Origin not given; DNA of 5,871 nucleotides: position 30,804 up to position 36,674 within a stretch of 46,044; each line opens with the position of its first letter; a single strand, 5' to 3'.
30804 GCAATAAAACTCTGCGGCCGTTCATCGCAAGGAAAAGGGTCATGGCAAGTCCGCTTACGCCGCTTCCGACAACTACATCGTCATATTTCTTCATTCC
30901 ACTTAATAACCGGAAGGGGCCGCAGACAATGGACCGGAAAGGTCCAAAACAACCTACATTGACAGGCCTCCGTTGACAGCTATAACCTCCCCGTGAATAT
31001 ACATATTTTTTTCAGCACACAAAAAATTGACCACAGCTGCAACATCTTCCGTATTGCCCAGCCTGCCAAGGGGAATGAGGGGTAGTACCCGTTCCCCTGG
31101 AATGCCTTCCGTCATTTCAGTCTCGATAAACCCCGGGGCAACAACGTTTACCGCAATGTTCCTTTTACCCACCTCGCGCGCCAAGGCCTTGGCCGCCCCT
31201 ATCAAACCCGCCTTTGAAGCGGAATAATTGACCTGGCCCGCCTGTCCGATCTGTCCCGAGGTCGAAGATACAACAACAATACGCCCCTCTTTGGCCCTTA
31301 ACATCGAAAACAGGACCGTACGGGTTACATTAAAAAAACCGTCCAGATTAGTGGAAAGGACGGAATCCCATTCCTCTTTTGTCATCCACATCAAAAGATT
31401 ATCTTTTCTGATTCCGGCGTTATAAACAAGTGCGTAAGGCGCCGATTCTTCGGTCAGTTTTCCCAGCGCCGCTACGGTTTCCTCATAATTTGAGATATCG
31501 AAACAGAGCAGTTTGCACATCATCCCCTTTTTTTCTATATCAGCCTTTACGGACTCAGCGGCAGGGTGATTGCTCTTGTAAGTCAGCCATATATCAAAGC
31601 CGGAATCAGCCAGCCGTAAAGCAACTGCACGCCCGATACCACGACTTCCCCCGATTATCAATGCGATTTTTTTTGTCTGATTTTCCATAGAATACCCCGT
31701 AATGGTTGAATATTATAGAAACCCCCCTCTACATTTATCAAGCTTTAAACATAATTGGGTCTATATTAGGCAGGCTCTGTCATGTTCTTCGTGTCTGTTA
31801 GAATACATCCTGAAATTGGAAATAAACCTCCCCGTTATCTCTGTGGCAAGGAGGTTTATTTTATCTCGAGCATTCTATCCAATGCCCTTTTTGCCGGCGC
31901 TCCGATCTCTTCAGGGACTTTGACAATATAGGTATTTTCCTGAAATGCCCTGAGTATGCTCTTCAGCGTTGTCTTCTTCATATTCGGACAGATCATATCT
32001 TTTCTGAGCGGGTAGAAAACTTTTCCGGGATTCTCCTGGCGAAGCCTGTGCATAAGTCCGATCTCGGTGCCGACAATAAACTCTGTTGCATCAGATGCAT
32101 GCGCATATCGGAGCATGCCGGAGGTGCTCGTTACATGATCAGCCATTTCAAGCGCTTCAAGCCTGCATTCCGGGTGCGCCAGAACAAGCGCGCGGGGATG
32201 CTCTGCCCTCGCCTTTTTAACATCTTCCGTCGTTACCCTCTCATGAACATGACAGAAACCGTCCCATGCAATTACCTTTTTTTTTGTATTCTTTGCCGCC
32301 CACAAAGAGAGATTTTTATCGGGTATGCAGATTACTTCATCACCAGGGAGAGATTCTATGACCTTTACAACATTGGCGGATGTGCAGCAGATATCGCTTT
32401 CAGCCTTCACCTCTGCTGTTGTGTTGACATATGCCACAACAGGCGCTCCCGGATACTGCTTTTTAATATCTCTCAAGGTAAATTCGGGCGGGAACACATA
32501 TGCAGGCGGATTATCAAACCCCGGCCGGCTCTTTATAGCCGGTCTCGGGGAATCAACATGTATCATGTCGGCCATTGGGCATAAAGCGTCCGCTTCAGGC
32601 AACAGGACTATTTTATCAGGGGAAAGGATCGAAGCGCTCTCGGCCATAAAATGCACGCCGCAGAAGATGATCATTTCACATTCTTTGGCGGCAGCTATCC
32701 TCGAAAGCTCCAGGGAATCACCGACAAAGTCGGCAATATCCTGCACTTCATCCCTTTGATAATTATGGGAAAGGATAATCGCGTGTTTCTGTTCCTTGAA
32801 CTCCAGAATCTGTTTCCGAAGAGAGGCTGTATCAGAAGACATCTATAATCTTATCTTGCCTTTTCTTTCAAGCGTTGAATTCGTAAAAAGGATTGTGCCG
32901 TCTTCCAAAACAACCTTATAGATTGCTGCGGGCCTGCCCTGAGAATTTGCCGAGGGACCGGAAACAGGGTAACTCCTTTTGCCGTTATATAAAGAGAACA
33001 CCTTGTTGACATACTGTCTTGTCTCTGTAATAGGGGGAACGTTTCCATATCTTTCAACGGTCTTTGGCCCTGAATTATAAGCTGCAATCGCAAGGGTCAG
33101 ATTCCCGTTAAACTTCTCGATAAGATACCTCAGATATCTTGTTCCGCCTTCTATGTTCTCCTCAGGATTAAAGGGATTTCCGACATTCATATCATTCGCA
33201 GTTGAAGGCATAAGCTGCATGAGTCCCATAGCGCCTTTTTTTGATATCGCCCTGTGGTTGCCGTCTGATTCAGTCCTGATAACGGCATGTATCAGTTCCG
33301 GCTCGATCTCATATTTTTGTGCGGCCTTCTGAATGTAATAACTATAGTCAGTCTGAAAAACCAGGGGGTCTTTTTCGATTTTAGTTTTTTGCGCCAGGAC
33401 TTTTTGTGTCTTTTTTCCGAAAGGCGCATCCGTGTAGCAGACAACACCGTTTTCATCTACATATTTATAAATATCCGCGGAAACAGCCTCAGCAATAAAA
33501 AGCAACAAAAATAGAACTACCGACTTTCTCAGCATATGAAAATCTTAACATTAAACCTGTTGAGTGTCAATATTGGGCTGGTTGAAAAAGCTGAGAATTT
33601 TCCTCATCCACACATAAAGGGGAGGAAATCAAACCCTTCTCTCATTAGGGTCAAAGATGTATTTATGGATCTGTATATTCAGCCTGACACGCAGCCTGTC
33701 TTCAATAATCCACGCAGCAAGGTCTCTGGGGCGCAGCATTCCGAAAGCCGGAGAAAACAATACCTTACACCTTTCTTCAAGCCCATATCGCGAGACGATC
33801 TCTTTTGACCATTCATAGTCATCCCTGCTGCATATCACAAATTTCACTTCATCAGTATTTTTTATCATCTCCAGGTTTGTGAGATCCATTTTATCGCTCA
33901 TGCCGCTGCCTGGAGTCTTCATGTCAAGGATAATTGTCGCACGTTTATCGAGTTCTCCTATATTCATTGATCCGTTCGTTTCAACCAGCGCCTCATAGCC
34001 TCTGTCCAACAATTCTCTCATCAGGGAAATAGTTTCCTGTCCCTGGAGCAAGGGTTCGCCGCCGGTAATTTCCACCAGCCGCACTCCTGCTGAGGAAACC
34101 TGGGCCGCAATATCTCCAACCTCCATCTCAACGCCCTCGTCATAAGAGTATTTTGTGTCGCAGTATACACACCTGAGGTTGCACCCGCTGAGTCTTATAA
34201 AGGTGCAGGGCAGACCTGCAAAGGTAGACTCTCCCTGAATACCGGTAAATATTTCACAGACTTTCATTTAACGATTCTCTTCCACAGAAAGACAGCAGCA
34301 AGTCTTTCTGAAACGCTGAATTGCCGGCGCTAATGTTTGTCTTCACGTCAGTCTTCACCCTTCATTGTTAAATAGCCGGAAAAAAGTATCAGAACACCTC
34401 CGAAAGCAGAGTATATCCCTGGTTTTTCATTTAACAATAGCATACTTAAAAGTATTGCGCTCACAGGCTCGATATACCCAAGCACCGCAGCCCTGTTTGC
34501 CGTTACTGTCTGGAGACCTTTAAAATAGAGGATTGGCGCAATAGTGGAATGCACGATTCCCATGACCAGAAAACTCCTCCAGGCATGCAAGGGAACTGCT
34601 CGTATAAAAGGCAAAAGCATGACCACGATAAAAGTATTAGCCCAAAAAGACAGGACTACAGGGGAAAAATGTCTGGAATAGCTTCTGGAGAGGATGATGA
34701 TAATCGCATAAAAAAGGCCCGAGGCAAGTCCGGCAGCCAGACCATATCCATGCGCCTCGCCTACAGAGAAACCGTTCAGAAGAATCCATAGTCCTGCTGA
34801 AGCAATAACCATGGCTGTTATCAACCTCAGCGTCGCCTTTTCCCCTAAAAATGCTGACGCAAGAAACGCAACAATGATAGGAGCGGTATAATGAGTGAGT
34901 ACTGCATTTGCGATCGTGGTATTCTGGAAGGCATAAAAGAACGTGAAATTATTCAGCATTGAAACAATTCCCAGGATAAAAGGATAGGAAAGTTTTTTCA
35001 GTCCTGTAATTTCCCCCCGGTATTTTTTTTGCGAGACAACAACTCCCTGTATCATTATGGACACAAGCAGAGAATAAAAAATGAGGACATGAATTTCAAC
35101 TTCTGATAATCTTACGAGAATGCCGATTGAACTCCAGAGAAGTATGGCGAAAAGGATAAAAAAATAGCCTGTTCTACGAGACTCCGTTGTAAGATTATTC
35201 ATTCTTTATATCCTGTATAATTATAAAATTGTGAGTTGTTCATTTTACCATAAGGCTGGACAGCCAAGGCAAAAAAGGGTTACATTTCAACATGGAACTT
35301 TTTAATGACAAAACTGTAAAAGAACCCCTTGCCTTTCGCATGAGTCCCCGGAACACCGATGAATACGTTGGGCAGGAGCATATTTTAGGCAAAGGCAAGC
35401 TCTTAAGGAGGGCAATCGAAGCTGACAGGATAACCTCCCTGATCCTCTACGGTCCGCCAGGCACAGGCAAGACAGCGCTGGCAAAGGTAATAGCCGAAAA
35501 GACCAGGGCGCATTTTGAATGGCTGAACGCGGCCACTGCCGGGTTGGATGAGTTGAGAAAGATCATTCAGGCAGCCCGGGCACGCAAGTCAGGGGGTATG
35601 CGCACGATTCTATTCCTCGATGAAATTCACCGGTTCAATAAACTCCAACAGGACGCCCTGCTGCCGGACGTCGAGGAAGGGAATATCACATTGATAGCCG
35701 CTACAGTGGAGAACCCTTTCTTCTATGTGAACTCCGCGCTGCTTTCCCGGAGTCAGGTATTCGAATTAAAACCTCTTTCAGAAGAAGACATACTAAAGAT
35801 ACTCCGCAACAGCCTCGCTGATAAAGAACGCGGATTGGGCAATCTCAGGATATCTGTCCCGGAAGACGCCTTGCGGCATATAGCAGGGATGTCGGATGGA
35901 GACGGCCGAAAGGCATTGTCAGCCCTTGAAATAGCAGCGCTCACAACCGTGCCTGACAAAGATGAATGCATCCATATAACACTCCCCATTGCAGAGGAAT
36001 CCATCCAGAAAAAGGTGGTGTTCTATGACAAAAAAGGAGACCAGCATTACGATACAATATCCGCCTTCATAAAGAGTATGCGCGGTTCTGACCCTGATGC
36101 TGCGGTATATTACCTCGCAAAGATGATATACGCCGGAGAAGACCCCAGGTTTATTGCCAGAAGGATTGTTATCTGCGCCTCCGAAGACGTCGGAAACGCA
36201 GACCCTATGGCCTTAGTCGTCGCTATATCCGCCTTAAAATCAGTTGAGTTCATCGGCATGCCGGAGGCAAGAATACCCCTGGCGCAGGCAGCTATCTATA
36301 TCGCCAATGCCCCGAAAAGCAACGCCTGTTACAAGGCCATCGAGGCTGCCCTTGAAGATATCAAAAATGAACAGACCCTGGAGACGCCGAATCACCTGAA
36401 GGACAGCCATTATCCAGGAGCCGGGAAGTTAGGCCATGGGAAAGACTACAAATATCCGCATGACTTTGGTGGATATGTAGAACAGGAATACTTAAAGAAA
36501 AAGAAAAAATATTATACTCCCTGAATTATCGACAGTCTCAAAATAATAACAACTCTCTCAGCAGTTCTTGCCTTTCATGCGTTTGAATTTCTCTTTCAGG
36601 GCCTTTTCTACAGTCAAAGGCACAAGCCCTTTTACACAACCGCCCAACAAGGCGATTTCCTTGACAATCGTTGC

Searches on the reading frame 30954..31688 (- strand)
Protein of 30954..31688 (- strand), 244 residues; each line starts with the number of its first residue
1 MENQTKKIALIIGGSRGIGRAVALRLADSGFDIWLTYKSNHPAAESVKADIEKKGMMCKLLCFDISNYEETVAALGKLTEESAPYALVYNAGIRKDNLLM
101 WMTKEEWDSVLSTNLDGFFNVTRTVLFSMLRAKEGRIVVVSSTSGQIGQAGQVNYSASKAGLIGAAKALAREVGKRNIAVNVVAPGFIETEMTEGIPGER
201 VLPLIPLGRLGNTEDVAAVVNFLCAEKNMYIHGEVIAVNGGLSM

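Call 7: search_protein_families(library=pfam, proteins=[window:30954-31688:-], max_evalue=0.01)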
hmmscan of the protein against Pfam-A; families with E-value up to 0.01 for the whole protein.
window:30954-31688:- (244 aa): 4 families
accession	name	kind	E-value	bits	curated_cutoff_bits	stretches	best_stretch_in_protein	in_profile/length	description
PF00106.31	adh_short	-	2.3e-49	168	26.6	1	7-196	1-190/195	short chain dehydrogenase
PF13561.12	adh_short_C2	-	1.2e-48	166.2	27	1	15-243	5-236/236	Enoyl-(Acyl carrier protein) reductase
PF08659.16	KR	-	1.2e-18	68.1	22.6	1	10-179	4-172/180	KR domain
PF23441.1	SDR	-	0.003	17.4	27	0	154-242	159-255/258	SDR-like rossmann domain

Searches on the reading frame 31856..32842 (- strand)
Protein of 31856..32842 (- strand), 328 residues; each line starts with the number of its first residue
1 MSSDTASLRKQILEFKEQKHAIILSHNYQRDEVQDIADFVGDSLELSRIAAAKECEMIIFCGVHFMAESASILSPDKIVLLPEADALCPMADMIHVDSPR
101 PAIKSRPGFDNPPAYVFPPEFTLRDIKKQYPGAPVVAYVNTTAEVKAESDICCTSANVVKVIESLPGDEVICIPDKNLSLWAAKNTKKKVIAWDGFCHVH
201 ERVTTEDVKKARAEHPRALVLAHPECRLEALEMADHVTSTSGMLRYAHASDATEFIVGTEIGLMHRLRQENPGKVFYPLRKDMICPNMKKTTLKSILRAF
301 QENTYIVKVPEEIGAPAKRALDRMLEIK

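Call 7: search_protein_families(library=pfam, proteins=[window:31856-32842:-], max_evalue=0.01)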
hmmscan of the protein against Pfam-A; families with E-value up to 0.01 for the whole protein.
window:31856-32842:- (328 aa): 1 family
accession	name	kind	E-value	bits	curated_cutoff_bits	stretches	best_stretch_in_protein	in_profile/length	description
PF02445.21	NadA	-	1.4e-116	389.2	27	1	11-326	2-295/295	Quinolinate synthetase A protein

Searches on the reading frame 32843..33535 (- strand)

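Call 7: search_protein_families(library=pfam, proteins=[window:32843-33535:-], max_evalue=0.01)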
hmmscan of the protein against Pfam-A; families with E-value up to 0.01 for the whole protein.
window:32843-33535:- (230 aa): 3 families
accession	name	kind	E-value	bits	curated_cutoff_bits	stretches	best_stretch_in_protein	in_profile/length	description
PF01464.25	SLT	-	1.4e-33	115.4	21.3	1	67-166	2-107/117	Transglycosylase SLT domain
PF13511.11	DUF4124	-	1.3e-10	41.8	22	1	9-46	1-37/56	Domain of unknown function (DUF4124)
PF13406.11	SLT_2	-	0.00071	19.3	24.3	0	98-116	151-169/292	Transglycosylase SLT domain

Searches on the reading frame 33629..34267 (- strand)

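Call 7: search_protein_families(library=pfam, proteins=[window:33629-34267:-], max_evalue=0.01)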
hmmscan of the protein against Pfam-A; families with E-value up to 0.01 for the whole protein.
window:33629-34267:- (212 aa): 2 families
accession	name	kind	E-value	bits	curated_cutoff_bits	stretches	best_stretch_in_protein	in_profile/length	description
PF04055.27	Radical_SAM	-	1e-11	45.7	29.5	1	27-102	5-89/166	Radical SAM superfamily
PF13353.11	Fer4_12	-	3.5e-06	27.8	22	1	23-101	9-93/137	4Fe-4S single cluster domain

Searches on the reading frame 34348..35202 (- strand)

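Call 7: search_protein_families(library=pfam, proteins=[window:34348-35202:-], max_evalue=0.01)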
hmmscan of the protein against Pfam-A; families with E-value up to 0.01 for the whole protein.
window:34348-35202:- (284 aa): 1 family
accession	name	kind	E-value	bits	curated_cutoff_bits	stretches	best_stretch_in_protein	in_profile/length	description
PF00892.27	EamA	-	5.5e-35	121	28.2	2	154-279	3-133/135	EamA-like transporter family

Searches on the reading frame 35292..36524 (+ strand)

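Call 30: search_protein_families(library=pfam, proteins=[window:35292-36524:+], max_evalue=0.001)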
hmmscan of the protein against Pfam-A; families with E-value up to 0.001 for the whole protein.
window:35292-36524:+ (410 aa): 14 families
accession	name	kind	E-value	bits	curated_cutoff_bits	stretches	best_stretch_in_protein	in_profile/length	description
PF12002.13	MgsA_C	-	5.3e-64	215.6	27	1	265-410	1-150/167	MgsA AAA+ ATPase C terminal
PF16193.11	AAA_assoc_2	-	2.3e-28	98.7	34.3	1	184-264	2-81/81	AAA C-terminal domain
PF00004.35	AAA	-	3.2e-16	60.4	21.2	1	50-157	1-126/131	ATPase family associated with various cellular activities (AAA)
PF05496.18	RuvB_N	-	1.4e-13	51.3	27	1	18-135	2-116/159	Holliday junction DNA helicase RuvB P-loop domain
PF07728.20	AAA_5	-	1.2e-07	32.2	22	1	50-134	2-97/139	AAA domain (dynein-related subfamily)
PF13191.12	AAA_16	-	1.3e-06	29.4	32.6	1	39-72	13-49/167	AAA ATPase domain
PF01078.27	Mg_chelatase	-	2.9e-06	27.3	20.3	0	49-68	24-43/207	Magnesium chelatase, subunit ChlI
PF13173.12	AAA_14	-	1.3e-05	25.7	27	1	50-164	5-125/129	AAA domain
PF00158.32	Sigma54_activat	-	0.00011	22.4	20.2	0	105-137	95-127/168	Sigma-54 interaction domain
PF07726.17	AAA_3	-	0.00012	22.4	27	1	50-144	2-105/131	ATPase family associated with various cellular activities (AAA)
PF20720.3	nSTAND3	-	0.00015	21.9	27.2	1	49-95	19-64/155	Novel STAND NTPase 3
PF13401.12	AAA_22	-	0.00018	22.2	27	0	49-71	7-29/130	AAA domain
PF01637.24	ATPase_2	-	0.0005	20.4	33.2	0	39-72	12-45/225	ATPase domain predominantly from Archaea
PF21960.2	RCF1-5-like_lid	-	0.00081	19.7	27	0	187-217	12-43/43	RCF1/5-like, AAA+ ATPase lid domain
